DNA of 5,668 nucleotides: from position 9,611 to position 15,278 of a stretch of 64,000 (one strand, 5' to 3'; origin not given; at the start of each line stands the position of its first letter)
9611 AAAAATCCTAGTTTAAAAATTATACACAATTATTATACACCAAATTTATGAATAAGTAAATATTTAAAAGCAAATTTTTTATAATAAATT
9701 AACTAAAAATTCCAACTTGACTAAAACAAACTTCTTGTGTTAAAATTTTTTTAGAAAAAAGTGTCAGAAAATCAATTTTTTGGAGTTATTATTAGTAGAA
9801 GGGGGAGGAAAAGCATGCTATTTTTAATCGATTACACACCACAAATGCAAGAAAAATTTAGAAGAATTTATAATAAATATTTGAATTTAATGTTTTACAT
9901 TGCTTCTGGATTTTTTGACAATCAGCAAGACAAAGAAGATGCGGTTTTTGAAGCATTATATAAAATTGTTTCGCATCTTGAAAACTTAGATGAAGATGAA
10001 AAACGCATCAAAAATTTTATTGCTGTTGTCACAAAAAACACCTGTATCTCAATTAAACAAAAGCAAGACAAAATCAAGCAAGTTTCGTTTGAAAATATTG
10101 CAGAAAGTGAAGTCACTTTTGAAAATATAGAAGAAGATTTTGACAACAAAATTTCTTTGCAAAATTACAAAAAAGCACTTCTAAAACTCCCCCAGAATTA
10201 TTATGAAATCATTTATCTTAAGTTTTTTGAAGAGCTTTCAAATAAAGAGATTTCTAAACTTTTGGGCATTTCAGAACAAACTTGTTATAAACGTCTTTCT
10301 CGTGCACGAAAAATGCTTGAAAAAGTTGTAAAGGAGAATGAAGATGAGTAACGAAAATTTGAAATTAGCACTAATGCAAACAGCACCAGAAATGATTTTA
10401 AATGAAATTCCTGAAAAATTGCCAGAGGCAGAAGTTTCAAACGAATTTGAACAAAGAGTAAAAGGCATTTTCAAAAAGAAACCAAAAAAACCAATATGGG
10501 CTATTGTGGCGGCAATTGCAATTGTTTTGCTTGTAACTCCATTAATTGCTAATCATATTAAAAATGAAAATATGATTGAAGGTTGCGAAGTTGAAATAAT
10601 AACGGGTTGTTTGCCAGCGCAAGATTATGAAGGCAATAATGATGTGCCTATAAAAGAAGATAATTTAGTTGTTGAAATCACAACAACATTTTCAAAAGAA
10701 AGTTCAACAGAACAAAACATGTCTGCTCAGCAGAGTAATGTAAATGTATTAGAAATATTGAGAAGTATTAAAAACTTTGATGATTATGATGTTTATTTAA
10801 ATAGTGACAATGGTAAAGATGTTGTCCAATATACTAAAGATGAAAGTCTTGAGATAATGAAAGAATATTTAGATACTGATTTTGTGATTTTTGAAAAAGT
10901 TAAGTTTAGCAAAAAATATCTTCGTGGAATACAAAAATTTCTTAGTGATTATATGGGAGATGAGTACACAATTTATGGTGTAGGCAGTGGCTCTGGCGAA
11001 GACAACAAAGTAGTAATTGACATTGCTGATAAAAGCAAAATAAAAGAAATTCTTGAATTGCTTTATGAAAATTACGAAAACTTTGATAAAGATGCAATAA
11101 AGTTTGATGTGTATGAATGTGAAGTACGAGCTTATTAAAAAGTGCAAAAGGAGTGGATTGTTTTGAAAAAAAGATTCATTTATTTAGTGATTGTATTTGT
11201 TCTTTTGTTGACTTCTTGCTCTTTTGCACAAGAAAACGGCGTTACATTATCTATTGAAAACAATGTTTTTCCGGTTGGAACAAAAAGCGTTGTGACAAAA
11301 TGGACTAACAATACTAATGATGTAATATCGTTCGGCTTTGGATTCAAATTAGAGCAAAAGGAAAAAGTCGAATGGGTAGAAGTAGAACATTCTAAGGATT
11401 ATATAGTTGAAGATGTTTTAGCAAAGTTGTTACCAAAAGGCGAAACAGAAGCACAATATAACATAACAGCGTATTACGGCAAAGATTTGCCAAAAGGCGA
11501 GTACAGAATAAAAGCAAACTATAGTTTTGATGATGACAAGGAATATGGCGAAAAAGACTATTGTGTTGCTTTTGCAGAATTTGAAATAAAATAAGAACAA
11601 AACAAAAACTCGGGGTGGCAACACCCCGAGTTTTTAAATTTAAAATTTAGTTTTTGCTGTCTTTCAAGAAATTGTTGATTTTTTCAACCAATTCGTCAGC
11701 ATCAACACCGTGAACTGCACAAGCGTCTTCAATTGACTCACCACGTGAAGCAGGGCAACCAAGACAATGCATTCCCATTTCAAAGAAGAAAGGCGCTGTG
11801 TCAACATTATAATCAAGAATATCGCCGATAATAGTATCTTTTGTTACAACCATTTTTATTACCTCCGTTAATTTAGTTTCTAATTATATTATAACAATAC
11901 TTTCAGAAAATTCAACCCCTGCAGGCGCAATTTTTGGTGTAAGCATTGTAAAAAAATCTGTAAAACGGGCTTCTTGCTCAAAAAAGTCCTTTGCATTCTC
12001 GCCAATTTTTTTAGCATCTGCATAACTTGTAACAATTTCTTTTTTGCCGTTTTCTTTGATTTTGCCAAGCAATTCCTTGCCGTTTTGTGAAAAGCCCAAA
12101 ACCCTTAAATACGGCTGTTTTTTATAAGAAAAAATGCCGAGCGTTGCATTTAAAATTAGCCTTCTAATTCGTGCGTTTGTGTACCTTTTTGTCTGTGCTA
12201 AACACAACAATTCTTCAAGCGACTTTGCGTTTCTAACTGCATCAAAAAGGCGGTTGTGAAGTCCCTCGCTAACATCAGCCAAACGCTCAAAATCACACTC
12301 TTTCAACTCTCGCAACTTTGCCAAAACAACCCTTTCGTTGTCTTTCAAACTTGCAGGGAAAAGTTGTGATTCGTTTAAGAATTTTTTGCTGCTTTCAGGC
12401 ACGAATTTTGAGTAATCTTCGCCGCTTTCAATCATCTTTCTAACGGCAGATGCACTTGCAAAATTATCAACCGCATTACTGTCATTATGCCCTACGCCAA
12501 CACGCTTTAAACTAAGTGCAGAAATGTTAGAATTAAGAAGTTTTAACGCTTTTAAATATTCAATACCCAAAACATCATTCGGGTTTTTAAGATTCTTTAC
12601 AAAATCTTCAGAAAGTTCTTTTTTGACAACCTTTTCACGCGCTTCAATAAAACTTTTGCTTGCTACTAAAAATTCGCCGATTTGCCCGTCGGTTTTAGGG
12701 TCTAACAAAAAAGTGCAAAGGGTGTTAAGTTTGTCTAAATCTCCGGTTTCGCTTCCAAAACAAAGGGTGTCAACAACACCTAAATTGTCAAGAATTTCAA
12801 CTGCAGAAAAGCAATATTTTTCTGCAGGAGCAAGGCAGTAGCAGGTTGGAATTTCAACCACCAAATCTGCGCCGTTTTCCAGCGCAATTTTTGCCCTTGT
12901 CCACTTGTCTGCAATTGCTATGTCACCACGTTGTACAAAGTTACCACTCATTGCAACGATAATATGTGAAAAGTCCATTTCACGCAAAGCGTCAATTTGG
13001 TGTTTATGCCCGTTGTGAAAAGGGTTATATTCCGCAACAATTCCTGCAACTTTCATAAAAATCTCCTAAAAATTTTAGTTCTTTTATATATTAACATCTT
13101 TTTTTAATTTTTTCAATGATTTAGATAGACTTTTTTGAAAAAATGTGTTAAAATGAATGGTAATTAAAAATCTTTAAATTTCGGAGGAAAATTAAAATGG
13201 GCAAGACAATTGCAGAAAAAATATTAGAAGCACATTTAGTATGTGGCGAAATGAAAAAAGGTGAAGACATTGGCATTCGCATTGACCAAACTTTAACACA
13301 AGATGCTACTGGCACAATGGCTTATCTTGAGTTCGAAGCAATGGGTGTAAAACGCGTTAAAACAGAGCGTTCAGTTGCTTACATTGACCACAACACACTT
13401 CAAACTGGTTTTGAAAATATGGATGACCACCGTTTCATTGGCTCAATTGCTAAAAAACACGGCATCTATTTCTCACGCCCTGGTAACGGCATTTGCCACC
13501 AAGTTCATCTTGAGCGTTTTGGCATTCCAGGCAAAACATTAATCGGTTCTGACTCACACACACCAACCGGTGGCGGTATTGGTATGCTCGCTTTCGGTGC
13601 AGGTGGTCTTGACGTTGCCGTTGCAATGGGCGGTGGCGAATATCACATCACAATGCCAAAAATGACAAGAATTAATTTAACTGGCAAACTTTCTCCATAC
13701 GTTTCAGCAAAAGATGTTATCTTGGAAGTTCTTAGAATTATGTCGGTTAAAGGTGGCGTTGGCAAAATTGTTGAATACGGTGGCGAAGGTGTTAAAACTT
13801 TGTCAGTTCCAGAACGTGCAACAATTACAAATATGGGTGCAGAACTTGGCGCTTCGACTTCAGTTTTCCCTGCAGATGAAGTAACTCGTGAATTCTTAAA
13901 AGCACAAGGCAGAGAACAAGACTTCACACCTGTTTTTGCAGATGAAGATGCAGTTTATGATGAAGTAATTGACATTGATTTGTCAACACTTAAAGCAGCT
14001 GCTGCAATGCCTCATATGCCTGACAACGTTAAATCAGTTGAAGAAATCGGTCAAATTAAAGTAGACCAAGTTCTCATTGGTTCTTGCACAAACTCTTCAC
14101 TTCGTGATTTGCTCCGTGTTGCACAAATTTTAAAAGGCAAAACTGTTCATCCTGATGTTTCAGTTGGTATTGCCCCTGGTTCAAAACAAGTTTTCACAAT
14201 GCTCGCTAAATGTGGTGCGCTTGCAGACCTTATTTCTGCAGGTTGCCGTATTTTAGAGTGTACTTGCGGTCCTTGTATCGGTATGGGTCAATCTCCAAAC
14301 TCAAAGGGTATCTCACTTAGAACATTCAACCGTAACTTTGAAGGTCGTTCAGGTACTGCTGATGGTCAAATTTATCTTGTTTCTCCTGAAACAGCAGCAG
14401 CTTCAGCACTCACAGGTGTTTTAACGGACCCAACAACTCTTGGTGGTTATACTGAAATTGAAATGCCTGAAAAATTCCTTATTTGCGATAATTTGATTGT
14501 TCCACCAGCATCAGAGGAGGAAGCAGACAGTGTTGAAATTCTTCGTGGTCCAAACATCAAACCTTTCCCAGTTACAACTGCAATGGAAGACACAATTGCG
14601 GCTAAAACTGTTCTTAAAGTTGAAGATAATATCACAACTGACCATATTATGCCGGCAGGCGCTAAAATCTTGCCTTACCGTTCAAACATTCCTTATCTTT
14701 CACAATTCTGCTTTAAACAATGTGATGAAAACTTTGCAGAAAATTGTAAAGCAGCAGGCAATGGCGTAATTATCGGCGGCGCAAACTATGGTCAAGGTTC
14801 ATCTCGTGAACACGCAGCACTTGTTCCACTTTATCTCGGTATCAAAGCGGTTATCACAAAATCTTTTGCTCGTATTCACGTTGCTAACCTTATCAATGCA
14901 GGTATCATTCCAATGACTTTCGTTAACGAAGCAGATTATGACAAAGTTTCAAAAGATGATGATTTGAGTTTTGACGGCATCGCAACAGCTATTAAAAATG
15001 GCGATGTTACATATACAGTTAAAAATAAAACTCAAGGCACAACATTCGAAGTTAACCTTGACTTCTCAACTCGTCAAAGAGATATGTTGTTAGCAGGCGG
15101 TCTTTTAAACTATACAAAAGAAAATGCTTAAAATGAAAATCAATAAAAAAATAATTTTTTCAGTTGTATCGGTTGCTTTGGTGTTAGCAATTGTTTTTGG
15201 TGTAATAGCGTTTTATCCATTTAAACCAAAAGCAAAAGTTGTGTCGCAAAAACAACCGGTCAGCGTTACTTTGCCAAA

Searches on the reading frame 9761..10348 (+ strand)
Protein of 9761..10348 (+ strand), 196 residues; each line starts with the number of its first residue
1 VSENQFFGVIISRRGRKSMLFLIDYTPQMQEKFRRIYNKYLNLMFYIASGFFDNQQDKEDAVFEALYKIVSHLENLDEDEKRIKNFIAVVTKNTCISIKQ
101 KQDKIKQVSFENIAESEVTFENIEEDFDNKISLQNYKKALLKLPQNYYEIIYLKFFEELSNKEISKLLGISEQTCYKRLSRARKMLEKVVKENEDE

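Call 19: search_protein_families(library=pfam, proteins=[window:9761-10348:+], max_evalue=0.001)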
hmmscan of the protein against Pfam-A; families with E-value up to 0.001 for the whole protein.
window:9761-10348:+ (196 aa): 8 families
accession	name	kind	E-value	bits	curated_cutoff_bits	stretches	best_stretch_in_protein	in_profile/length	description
PF08281.18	Sigma70_r4_2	-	9.7e-16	57.6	25.7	1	135-186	3-54/54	Sigma-70, region 4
PF04542.20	Sigma70_r2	-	4.2e-08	33.3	24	1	36-103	1-69/71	Sigma-70 region 2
PF07638.17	Sigma70_ECF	-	3.1e-07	30.9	21.1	1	111-188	106-181/185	ECF sigma factor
PF04545.22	Sigma70_r4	-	3.3e-06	27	24.1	1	139-186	1-48/50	Sigma-70, region 4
PF13412.12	HTH_24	-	0.00014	21.8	21.9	1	159-184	18-43/48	Winged helix-turn-helix DNA-binding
PF02001.22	DUF134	-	0.00024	22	27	1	147-190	39-82/98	Protein of unknown function DUF134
PF13404.12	HTH_AsnC-type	-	0.00053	20.2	27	0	159-181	18-40/42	AsnC-type helix-turn-helix domain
PF04967.18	HTH_10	-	0.00087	19.5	23.1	0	161-185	26-50/53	HTH DNA binding domain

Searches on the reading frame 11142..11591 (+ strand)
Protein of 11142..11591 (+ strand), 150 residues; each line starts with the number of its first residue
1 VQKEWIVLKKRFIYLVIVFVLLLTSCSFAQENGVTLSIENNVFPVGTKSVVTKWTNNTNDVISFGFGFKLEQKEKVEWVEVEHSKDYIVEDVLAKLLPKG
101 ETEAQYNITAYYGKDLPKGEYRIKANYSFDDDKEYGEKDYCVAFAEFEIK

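Call 19: search_protein_families(library=pfam, proteins=[window:11142-11591:+], max_evalue=0.001)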
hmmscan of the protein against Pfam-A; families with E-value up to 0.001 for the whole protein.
window:11142-11591:+ (150 aa): 2 families
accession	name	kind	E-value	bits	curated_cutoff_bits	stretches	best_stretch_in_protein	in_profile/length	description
PF20251.4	Big_14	-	2.8e-16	59.8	27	1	30-131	1-95/104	Bacterial Ig-like domain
PF13860.13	FlgD_ig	-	0.00079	19.8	27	0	58-128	6-76/79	FlgD Ig-like domain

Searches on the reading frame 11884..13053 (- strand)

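Call 19: search_protein_families(library=pfam, proteins=[window:11884-13053:-], max_evalue=0.001)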
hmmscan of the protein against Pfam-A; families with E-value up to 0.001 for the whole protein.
window:11884-13053:- (389 aa): 1 family
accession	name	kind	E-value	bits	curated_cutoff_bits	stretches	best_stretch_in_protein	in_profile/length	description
PF05636.17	HIGH_NTase1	-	1.3e-112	377.5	27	1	1-373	2-391/402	HIGH Nucleotidyl Transferase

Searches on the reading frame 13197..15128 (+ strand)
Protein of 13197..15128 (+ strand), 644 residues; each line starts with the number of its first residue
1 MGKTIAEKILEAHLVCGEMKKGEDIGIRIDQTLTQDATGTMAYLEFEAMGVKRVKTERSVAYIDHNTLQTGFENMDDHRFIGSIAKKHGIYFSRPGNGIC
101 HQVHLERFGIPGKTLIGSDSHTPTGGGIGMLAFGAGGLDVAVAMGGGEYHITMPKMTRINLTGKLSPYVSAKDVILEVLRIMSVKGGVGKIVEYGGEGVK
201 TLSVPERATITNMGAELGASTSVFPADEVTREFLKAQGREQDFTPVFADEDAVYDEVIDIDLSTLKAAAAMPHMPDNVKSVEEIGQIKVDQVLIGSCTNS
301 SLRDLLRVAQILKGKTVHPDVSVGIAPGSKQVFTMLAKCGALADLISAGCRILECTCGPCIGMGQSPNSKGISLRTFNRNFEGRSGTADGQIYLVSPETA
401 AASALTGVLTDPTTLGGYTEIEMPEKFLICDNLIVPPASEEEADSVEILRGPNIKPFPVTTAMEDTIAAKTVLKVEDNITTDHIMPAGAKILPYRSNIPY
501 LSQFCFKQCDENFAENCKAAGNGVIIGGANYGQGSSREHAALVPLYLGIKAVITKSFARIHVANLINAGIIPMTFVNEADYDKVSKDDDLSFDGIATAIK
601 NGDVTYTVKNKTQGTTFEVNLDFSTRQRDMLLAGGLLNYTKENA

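Call 19: search_protein_families(library=pfam, proteins=[window:13197-15128:+], max_evalue=0.001)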
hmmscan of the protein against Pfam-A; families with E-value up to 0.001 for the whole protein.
window:13197-15128:+ (644 aa): 3 families
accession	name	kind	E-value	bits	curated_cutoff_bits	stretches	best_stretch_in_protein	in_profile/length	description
PF00330.25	Aconitase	-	1.3e-109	367.6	28.7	1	7-407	1-463/463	Aconitase family (aconitate hydratase)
PF00694.25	Aconitase_C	-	4e-22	79.4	22.8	1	521-577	74-130/131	Aconitase C-terminal domain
PF04412.18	AcnX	-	3.7e-05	23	31.5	1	189-357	207-357/400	Aconitase X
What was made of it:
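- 13197..15131 (+): Aconitase gene, the conserved upstream neighbour and likely first gene of the same transcription unit. Pfam Aconitase E=1e-109 (call 19).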
